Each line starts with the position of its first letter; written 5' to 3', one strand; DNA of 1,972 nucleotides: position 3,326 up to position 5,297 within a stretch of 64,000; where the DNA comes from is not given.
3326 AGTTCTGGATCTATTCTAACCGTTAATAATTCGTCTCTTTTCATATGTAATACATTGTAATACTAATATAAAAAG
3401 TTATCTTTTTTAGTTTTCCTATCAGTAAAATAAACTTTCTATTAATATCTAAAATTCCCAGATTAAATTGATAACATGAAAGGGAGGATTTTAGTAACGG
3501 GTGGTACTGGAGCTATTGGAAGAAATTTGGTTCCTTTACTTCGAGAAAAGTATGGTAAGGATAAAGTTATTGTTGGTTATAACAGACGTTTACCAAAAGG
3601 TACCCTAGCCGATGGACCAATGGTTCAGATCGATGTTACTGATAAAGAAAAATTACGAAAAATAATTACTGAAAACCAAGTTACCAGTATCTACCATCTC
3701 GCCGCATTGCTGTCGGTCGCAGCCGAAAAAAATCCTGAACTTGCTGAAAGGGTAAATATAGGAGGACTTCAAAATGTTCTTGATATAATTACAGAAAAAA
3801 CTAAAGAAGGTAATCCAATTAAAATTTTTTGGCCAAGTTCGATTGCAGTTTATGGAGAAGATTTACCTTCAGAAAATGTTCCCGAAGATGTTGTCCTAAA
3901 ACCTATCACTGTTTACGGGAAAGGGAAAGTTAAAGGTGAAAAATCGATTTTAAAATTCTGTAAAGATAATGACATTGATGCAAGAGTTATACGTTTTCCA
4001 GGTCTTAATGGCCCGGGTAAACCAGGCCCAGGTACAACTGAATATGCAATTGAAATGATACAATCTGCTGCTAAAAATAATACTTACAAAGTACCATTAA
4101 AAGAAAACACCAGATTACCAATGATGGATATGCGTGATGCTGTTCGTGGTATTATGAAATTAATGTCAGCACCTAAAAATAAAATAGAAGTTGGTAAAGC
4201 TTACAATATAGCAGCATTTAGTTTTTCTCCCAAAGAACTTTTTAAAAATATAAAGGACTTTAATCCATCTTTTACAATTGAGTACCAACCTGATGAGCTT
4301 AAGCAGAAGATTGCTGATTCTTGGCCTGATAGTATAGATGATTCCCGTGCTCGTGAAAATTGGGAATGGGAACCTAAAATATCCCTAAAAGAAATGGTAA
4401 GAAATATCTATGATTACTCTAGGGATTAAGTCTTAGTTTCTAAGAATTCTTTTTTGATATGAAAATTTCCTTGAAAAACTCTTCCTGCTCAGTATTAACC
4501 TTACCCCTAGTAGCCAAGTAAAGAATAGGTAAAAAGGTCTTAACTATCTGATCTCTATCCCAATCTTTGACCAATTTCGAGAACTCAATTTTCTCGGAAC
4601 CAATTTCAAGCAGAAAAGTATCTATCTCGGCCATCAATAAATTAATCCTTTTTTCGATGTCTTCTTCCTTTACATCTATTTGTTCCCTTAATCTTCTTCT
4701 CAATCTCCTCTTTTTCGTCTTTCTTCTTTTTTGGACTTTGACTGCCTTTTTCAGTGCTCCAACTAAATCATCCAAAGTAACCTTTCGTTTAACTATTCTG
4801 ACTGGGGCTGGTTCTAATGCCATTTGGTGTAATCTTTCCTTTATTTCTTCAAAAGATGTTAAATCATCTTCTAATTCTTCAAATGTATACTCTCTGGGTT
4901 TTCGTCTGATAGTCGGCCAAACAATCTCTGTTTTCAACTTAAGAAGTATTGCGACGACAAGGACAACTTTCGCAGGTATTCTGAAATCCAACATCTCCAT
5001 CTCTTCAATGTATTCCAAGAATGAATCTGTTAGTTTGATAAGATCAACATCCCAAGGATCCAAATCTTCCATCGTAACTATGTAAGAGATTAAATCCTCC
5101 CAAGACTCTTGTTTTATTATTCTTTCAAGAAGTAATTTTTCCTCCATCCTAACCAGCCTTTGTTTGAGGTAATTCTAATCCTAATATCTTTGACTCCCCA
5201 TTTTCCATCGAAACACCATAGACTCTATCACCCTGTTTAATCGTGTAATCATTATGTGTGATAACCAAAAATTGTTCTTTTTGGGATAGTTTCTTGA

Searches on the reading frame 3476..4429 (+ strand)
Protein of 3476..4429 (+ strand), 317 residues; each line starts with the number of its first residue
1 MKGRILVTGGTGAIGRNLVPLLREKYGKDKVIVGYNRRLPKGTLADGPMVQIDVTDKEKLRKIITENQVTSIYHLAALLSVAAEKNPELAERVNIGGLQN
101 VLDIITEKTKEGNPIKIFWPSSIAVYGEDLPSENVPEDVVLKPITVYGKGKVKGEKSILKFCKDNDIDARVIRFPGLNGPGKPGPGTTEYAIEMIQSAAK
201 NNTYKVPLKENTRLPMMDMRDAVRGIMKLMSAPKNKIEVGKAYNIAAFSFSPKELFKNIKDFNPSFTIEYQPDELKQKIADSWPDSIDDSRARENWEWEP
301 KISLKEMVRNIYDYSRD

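Call 46: search_protein_families(library=pfam, proteins=[window:3476-4429:+], max_evalue=0.001)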
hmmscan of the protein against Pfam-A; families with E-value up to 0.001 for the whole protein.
window:3476-4429:+ (317 aa): 7 families
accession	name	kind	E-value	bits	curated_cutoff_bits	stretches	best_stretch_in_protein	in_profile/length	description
PF01370.27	Epimerase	-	2.3e-31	109.5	20.9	1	5-246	1-240/240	NAD dependent epimerase/dehydratase family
PF16363.11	GDP_Man_Dehyd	-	5e-28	98.9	27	1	6-310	1-331/332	GDP-mannose 4,6 dehydratase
PF04321.23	RmlD_sub_bind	-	5.8e-18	65.4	27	1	4-238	2-205/287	RmlD substrate binding domain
PF01073.25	3Beta_HSD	-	1.4e-09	37.8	22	1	6-160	1-159/280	3-beta hydroxysteroid dehydrogenase/isomerase family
PF02719.21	Polysacc_synt_2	-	1.7e-09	37.7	20.2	1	5-107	1-117/293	Polysaccharide biosynthesis protein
PF07993.18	NAD_binding_4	-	2.2e-05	24.2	20.1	0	66-210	86-241/258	Male sterility protein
PF05368.20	NmrA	-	0.00049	20.2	27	0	1-66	1-69/298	NmrA-like family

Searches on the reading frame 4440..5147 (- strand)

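Call 91: search_protein_families(library=pfam, proteins=[window:4440-5147:-], max_evalue=0.001)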
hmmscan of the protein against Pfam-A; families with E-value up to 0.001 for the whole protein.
window:4440-5147:- (235 aa): 2 families
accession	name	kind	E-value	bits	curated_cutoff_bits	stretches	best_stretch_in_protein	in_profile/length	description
PF02616.19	SMC_ScpA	-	1.5e-16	61.5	24.6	1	26-231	4-230/232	Segregation and condensation protein ScpA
PF04824.21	Rad21_Rec8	-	8.9e-06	25.4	22.7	1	184-233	3-52/55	Conserved region of Rad21 / Rec8 like protein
